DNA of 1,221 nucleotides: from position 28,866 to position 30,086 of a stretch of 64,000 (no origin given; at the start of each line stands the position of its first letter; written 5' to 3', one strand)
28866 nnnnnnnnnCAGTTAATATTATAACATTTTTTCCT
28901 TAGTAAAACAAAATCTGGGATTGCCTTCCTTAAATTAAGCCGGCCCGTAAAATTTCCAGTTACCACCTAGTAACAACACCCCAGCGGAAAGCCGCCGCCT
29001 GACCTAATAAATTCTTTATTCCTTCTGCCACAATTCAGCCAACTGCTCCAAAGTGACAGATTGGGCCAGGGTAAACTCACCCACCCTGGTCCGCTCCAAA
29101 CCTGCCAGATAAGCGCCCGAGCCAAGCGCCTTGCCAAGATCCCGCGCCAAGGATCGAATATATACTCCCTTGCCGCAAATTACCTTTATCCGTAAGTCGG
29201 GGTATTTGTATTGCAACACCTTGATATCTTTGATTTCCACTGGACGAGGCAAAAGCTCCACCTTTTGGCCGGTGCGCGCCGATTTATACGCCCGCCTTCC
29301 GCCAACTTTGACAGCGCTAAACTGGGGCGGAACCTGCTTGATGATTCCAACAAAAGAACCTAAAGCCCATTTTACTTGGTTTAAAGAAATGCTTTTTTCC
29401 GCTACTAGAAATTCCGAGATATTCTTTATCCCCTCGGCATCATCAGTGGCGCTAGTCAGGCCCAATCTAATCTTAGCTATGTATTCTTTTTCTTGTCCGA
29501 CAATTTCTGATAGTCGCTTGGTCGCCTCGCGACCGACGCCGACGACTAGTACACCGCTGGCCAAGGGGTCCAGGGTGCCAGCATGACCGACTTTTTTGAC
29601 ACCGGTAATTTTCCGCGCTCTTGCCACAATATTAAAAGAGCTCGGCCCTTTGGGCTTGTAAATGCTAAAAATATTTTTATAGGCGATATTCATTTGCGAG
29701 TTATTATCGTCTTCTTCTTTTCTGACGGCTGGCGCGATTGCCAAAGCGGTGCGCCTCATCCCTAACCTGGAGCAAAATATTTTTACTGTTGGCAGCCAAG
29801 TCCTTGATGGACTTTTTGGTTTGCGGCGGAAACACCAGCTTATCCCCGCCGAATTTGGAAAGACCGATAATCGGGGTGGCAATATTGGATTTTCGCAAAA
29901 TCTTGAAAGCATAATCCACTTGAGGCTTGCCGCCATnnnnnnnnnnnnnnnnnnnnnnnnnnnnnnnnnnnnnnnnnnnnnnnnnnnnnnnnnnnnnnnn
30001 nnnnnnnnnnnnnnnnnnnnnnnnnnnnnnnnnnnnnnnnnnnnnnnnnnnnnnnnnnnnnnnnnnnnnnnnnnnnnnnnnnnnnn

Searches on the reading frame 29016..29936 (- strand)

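Call 43: search_protein_families(library=pfam, proteins=[window:29016-29936:-], max_evalue=0.00001)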
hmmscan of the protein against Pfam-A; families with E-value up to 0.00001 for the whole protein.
window:29016-29936:- (306 aa): 2 families
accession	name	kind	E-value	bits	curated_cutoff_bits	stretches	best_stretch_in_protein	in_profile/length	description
PF01509.24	TruB_N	-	1.8e-47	161.9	27.3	1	108-260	1-149/149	TruB family pseudouridylate synthase (N terminal domain)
PF16198.10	TruB_C_2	-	3.3e-11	43.6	29.3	1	261-304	1-47/66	tRNA pseudouridylate synthase B C-terminal domain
